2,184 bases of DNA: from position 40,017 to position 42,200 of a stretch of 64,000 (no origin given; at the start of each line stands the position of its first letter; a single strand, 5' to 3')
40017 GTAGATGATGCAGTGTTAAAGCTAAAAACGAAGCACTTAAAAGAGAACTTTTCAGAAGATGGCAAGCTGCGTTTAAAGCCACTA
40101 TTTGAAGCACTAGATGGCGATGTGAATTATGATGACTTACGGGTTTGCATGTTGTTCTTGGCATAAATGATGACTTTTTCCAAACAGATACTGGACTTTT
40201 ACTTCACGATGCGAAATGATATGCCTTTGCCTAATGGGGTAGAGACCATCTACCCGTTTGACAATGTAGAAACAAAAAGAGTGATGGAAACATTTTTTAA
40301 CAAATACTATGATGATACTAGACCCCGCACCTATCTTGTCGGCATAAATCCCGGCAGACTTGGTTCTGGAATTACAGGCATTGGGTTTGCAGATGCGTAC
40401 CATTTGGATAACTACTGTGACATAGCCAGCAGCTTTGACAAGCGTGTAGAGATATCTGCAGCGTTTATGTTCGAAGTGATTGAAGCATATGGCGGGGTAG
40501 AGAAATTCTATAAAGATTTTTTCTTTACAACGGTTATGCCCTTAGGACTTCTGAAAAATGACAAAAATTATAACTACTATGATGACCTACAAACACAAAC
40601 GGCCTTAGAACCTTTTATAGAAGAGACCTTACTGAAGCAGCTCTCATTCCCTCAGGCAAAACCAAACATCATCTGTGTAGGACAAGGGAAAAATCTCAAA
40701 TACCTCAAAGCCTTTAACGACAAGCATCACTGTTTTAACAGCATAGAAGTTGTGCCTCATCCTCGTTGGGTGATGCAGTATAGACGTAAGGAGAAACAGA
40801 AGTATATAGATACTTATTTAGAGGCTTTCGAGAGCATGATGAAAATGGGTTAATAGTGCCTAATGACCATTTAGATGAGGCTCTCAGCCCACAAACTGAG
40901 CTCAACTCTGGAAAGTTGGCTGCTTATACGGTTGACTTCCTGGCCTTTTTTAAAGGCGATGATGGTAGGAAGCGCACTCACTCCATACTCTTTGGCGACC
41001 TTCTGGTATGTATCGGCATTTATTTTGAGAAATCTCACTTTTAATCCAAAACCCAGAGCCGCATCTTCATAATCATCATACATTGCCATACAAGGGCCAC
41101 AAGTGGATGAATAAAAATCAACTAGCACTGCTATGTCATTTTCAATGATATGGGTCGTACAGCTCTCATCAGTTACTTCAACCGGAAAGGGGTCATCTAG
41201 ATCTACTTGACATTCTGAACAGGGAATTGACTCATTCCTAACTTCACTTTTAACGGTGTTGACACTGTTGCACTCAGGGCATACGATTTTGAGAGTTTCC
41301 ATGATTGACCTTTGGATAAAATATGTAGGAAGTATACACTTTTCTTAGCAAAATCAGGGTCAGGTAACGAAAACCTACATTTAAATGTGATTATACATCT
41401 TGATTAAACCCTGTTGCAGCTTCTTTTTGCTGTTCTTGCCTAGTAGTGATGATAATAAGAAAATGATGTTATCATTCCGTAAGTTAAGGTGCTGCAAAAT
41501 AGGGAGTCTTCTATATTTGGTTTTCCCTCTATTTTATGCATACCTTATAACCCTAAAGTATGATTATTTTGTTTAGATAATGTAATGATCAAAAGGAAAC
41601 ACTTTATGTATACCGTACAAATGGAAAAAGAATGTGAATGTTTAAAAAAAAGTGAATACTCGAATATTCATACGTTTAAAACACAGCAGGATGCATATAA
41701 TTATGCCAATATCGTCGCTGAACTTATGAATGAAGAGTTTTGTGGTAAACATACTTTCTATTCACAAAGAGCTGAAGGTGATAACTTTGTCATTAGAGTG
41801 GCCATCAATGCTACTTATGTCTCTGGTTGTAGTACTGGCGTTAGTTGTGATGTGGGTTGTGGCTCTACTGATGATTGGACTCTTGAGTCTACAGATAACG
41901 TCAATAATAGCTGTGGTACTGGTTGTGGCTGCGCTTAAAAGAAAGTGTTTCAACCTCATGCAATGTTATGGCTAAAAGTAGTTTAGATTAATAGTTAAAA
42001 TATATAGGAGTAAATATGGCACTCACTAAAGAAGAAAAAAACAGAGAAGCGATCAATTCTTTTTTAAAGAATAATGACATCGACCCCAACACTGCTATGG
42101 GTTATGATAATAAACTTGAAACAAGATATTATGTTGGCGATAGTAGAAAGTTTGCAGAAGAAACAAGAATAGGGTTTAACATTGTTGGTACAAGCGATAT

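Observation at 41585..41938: Small protein with Cys/Gly/Ser/Thr-rich C-terminal tail and internal DNA repeats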

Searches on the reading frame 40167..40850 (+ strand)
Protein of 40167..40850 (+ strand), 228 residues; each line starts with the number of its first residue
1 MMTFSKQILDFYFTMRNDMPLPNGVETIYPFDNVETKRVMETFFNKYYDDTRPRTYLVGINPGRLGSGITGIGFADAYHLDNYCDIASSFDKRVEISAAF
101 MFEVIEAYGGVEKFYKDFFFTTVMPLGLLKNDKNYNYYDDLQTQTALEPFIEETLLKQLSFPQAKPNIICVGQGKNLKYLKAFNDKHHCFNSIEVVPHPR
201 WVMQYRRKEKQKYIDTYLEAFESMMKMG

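Call 3: search_protein_families(library=pfam, proteins=[window:40167-40850:+], max_evalue=1)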
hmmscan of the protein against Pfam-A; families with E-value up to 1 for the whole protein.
window:40167-40850:+ (228 aa): 2 families
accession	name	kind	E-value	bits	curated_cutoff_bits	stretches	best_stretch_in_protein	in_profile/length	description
PF03167.25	UDG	-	1.5e-10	41.7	24.3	1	46-221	2-140/141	Uracil DNA glycosylase superfamily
PF11521.13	TFIIE-A_C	-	0.17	12.7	22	1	194-225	53-84/85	C-terminal general transcription factor TFIIE alpha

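Call 4: search_protein_families(library=ncbifam, proteins=[window:40167-40850:+], max_evalue=1)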
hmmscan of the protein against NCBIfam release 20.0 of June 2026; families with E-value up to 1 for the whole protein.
window:40167-40850:+ (228 aa): 0 families

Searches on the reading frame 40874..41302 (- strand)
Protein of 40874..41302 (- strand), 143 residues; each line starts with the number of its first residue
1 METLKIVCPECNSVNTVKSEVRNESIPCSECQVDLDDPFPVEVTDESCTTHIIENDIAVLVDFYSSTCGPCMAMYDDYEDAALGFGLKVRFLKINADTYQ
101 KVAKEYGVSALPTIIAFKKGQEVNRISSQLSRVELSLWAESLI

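Call 3: search_protein_families(library=pfam, proteins=[window:40874-41302:-], max_evalue=1)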
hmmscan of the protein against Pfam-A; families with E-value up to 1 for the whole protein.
window:40874-41302:- (143 aa): 12 families
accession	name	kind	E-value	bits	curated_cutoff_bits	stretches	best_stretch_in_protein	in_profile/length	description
PF00085.26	Thioredoxin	-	8.6e-20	71.1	23.5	1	41-136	3-98/103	Thioredoxin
PF13098.12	Thioredoxin_2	-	4e-05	24.3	27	1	58-134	7-99/104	Thioredoxin-like domain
PF13905.12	Thioredoxin_8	-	0.011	16.5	27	0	59-99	4-46/94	Thioredoxin-like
PF13899.12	Thioredoxin_7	-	0.011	16.3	27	1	55-83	16-44/83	Thioredoxin-like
PF13848.12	Thioredoxin_6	-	0.012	16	27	1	50-118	88-159/184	Thioredoxin-like domain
PF13728.12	TraF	-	0.016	15.4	23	1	60-126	133-209/224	F plasmid transfer operon protein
PF08271.17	Zn_Ribbon_TF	-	0.018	15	29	1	7-31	2-25/43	TFIIB zinc-binding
PF22289.1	DmmA-like_C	-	0.052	13.9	27.4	1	6-35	2-28/44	Dimethylamine monooxygenase subunit DmmA-like, C-terminal domain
PF00578.27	AhpC-TSA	-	0.098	13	26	1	58-106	27-77/124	AhpC/TSA family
PF24441.1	DUF7560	-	0.099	12.8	27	1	1-24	1-24/44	Family of unknown function (DUF7560)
PF15777.11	Anti-TRAP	-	0.14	12.7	32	1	4-32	9-37/59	Tryptophan RNA-binding attenuator protein inhibitory protein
PF23430.1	DUF7117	-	0.31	11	28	1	2-36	20-53/232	Family of unknown function (DUF7117)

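Call 4: search_protein_families(library=ncbifam, proteins=[window:40874-41302:-], max_evalue=1)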
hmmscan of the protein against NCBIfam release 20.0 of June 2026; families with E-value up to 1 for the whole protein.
window:40874-41302:- (143 aa): 12 families
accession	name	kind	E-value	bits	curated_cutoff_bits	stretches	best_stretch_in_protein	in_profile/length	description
NF008229.0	PRK10996.1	equivalog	1.5e-26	92.8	125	1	5-140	2-136/141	thioredoxin TrxC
TIGR01068.1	thioredoxin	equivalog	1.5e-20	73.3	96.8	1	44-136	2-94/101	thioredoxin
NF047697.1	ThioredTrxAClost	equivalog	1.2e-15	57.6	140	1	41-129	2-90/105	thioredoxin TrxA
NF006898.0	PRK09381.1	equivalog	3.1e-13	50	138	1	41-134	6-99/109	thioredoxin TrxA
TIGR01126.1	pdi_dom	equivalog_domain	2.5e-12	47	107.2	1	44-123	2-84/105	protein disulfide-isomerase domain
TIGR01130.1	ER_PDI_fam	subfamily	1.7e-10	41.1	344.25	1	43-123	6-88/476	protein disulfide-isomerase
TIGR00411.1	redox_disulf_1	equivalog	9.8e-07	28.8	92.75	1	63-116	6-59/82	MJ0307 family thioredoxin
NF041259.1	mono_DmmA_fam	domain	0.0051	17.1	60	1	3-35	49-80/101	dimethylamine monooxygenase subunit DmmA family protein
TIGR00424.1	APS_reduc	equivalog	0.0056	15.3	553.2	1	58-120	374-439/464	5'-adenylylsulfate reductase, thioredoxin-independent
NF045694.1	seleno_TsoB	exception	0.0069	14.5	805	1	54-124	472-551/572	rhodanese/DsbD fusion-like selenoprotein TsoB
NF002854.0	PRK03147.1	subfamily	0.0096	15.8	170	1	93-126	122-155/176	thiol-disulfide oxidoreductase ResA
NF010625.0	PRK14018.1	equivalog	0.021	13.3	522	0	43-80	43-80/521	bifunctional peptide-methionine (S)-S-oxide reductase MsrA/peptide-methionine (R)-S-oxide reductase MsrB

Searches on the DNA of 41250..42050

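Call 32: search_rna_families(source=window, start=41250, end=42050, threshold=evalue, max_evalue=5)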
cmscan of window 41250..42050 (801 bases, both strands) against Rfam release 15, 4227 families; matches with E-value up to 5: 5.
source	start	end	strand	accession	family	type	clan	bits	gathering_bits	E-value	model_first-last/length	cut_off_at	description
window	41630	41698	+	RF00179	GAIT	Cis-reg;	-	20.6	37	0.49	1-71/71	no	GAIT element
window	41727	41796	-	RF01566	DdR16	Gene; snRNA; snoRNA; CD-box;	-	20.3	70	1.2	1-78/78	no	Dictyostelium snoRNA DdR16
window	41528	41600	-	RF00429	SNORA29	Gene; snRNA; snoRNA; HACA-box;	CL00030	17.5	50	3.3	1-140/140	no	Small nucleolar RNA SNORA29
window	41970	42039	+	RF00114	S15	Cis-reg; leader;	CL00121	16.3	39.5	0.38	7-84/117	no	Ribosomal S15 leader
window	41566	41627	+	RF01807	GIR1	Gene; ribozyme;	-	11.5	100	4.9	1-201/201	no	GIR1 branching ribozyme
